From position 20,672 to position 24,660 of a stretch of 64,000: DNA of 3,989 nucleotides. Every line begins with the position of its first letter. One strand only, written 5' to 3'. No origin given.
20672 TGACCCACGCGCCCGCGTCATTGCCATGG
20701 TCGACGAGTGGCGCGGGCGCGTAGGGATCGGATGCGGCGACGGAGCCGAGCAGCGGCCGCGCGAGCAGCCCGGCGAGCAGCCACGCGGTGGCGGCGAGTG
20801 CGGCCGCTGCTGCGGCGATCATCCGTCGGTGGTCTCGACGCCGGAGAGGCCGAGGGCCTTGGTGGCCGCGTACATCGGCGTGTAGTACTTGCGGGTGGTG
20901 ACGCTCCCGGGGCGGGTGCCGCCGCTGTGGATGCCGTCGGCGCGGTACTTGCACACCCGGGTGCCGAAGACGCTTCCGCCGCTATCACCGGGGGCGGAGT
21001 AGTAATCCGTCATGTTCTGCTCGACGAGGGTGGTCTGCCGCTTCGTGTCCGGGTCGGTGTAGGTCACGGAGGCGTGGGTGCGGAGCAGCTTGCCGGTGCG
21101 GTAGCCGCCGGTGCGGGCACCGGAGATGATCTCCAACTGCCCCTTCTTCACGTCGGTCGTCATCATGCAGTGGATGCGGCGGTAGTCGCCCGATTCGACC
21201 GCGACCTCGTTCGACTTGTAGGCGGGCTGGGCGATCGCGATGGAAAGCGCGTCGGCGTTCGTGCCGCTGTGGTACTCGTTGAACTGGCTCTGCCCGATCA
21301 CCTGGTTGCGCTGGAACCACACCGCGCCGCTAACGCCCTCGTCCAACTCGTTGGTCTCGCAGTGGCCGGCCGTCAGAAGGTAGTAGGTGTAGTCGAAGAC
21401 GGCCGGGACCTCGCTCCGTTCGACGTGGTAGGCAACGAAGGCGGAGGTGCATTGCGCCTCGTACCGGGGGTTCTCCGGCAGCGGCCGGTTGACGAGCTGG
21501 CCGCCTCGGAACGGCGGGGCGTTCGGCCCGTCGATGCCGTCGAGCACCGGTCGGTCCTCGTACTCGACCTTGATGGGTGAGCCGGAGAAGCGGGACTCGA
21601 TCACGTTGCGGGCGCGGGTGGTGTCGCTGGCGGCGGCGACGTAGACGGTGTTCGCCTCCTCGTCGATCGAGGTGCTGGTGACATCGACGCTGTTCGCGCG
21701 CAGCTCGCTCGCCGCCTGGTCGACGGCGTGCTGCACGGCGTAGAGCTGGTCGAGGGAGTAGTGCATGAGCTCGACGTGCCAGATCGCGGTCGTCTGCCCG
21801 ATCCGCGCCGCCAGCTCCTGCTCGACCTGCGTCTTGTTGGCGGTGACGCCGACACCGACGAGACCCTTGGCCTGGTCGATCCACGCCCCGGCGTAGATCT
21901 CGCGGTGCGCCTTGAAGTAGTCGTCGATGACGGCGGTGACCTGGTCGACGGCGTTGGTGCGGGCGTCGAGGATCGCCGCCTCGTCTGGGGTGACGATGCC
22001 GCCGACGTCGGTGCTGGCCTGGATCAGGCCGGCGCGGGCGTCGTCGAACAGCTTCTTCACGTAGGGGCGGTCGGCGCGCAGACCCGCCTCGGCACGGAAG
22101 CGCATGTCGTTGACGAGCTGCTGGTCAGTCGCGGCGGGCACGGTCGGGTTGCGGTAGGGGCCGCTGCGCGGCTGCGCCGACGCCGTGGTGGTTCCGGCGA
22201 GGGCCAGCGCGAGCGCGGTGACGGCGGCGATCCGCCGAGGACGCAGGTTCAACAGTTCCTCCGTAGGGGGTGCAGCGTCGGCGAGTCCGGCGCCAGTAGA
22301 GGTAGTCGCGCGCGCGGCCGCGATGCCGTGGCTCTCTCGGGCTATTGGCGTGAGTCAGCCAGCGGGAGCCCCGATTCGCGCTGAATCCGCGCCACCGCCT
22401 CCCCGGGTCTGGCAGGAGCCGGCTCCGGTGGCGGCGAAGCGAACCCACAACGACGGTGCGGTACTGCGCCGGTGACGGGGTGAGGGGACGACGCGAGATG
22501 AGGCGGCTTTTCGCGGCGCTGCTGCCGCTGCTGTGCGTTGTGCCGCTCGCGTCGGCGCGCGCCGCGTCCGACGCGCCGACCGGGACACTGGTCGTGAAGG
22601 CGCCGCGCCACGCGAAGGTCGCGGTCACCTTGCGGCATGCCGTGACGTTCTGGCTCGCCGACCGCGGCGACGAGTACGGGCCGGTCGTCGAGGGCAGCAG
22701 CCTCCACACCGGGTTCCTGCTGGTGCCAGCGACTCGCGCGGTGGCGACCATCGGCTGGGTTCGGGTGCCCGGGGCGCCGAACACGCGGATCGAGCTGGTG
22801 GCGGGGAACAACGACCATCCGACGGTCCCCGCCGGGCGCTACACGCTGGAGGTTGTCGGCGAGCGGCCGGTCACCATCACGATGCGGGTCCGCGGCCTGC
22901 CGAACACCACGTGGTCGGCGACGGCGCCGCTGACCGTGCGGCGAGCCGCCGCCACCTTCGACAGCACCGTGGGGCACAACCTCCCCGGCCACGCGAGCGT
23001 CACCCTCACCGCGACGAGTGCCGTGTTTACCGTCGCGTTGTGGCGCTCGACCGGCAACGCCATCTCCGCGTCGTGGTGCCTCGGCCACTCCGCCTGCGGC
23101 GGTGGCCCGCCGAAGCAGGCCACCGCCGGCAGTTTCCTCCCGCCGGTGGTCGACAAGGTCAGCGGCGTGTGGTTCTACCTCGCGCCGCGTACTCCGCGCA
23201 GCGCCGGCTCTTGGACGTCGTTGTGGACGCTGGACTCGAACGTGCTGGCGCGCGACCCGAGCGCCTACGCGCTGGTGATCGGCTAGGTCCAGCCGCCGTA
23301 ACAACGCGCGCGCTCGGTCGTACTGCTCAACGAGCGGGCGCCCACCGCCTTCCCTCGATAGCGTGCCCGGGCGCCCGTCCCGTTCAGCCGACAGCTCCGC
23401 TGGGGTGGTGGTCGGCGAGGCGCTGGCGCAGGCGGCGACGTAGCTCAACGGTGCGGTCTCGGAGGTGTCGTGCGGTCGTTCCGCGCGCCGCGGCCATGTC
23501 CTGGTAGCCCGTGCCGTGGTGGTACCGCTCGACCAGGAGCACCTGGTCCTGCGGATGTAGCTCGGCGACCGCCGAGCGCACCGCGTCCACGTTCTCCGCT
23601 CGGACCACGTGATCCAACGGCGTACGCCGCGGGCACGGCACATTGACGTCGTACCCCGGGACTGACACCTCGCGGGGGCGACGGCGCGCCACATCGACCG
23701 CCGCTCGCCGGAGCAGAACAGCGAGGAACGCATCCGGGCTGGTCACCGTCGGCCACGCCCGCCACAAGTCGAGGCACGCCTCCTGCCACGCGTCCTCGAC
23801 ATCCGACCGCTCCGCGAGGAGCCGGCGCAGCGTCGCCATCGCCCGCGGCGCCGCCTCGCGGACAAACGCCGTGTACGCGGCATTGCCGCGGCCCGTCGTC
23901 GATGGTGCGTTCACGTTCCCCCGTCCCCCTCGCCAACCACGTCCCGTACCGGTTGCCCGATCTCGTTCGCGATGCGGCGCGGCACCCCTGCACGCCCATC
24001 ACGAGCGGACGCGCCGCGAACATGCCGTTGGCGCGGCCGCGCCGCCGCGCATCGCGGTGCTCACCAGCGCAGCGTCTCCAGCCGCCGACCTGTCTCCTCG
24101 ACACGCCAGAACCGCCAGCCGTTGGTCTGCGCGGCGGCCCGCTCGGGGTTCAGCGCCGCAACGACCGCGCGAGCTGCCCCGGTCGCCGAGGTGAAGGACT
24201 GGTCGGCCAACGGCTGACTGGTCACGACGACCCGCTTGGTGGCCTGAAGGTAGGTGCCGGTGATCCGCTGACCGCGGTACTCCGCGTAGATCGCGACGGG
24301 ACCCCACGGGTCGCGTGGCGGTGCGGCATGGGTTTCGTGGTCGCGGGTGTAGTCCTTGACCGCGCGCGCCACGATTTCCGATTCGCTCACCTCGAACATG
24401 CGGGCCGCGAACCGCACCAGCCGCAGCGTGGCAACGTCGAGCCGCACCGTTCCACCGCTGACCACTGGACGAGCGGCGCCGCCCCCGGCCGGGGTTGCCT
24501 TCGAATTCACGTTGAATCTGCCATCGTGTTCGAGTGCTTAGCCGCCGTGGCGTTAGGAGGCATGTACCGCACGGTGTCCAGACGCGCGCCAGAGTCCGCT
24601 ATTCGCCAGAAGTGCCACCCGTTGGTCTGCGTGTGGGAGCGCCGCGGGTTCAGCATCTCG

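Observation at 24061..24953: Tandem paralogous small proteins (RHH-like N-terminus + conserved NGW[RH]FWR C-domain), translationally coupled upstream of an ECF sigma and beside the relaxase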

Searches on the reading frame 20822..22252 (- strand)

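Call 4: search_protein_families(library=pfam, proteins=[window:20822-22252:-], max_evalue=1)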
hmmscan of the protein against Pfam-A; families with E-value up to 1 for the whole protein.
window:20822-22252:- (477 aa): 2 families
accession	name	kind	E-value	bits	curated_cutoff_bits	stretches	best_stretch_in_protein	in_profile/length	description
PF00089.32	Trypsin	-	2.2e-07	31.4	20.6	1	291-464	36-217/220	Trypsin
PF02983.19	Pro_Al_protease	-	0.0062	17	23.4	1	165-215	1-49/59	Alpha-lytic protease prodomain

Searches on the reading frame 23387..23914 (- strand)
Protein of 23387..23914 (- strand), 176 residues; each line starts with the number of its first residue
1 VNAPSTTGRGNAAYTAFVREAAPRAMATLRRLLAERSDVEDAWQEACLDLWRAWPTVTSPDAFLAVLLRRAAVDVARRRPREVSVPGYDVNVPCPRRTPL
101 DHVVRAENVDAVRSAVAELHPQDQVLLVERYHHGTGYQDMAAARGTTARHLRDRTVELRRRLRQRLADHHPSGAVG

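Call 4: search_protein_families(library=pfam, proteins=[window:23387-23914:-], max_evalue=1)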
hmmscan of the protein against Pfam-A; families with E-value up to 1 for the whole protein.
window:23387-23914:- (176 aa): 2 families
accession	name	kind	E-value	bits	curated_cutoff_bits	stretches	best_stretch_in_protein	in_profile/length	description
PF04542.20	Sigma70_r2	-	9.4e-09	35.4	24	1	18-80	2-69/71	Sigma-70 region 2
PF08281.18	Sigma70_r4_2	-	0.064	13.4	25.7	1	111-148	3-40/54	Sigma-70, region 4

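Call 5: search_protein_families(library=ncbifam, proteins=[window:23387-23914:-], max_evalue=1)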
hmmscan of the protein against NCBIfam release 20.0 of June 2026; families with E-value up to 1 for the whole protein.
window:23387-23914:- (176 aa): 34 families (the best 25 are shown)
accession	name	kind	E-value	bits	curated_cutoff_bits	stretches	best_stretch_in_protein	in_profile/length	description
TIGR02937.1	sigma70-ECF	superfamily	3.6e-14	52.7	42.9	1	13-166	2-165/165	sigma-70 family RNA polymerase sigma factor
TIGR02989.1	Sig-70_gvs1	subfamily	1.8e-12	47.5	124.55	1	13-164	2-156/158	RNA polymerase sigma-70 factor, Rhodopirellula/Verrucomicrobium family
TIGR02983.1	SigE-fam_strep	subfamily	2e-12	47.3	141.55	1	11-167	5-159/162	SigE family RNA polymerase sigma factor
NF058625.1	sigma_PG0214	equivalog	2.2e-10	40.5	130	1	18-170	10-165/170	GFO_1088 family ECF-type sigma factor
NF009172.0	PRK12519.1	subfamily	1.2e-09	38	222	1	31-164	48-191/194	RNA polymerase sigma factor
NF009167.0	PRK12514.1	equivalog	1.5e-09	38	265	1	11-147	19-159/180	RNA polymerase sigma factor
NF004113.0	PRK05602.1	equivalog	2.3e-09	37.2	208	1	10-172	43-207/211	RNA polymerase sigma factor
NF009176.0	PRK12524.1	equivalog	4.7e-08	33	264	1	12-167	26-185/196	RNA polymerase sigma factor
NF007227.0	PRK09645.1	subfamily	2.8e-07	30.6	202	1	14-167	15-171/177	sigma-70 family RNA polymerase sigma factor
NF009186.0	PRK12534.1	equivalog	2.7e-06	27.3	267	1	6-147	19-166/187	RNA polymerase sigma factor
TIGR02985.1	Sig70_bacteroi1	subfamily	1e-05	25.8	126.4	1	13-165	2-161/162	RNA polymerase sigma-70 factor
NF009190.0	PRK12538.1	equivalog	4.2e-05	23.4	303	1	11-169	62-222/233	RNA polymerase sigma factor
NF007228.0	PRK09646.1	subfamily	5.6e-05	22.9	226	1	9-162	27-190/194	ECF RNA polymerase sigma factor SigK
NF007218.0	PRK09639.1-2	equivalog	8.1e-05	22.4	265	1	13-142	25-155/185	RNA polymerase sigma factor SigX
NF007229.0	PRK09647.1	equivalog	0.00011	21.6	265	1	14-173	46-209/220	RNA polymerase sigma factor SigE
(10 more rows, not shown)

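Call 61: find_homologous_proteins(query=window:23387-23914:-, max_evalue=1e-10)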
Query window:23387-23914:- (176 aa): 1 proteins with E <= 1e-10 among 2757 candidates.
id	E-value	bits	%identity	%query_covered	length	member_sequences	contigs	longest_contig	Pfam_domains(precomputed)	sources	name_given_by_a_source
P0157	6.0e-93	328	100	86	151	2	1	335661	PF04542.21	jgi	jgi:RNA polymerase sigma factor (sigma-70 family)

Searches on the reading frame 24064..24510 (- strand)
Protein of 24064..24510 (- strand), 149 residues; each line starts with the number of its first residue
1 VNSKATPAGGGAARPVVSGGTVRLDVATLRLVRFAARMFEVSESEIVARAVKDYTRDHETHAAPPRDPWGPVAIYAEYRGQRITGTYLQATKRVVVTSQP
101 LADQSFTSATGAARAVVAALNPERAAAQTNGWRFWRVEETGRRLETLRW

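Call 4: search_protein_families(library=pfam, proteins=[window:24064-24510:-], max_evalue=1)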
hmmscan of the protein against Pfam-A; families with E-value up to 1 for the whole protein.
window:24064-24510:- (149 aa): 2 families
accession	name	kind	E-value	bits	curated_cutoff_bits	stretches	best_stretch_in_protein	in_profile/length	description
PF18755.6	RAMA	-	0.0018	18.7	35.2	1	102-148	60-98/107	Restriction Enzyme Adenine Methylase Associated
PF14267.11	DUF4357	-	0.19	12.1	38.4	0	102-144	21-54/54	Domain of unknown function (DUF4357)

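Call 5: search_protein_families(library=ncbifam, proteins=[window:24064-24510:-], max_evalue=1)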
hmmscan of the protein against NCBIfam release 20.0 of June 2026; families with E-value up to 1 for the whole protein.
window:24064-24510:- (149 aa): 1 family
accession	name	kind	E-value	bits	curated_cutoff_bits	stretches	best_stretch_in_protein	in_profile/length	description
NF050803.1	DnaMtaseCcrMCaul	equivalog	0.034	13.1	830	1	79-142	278-339/350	adenine-specific DNA-methyltransferase CcrM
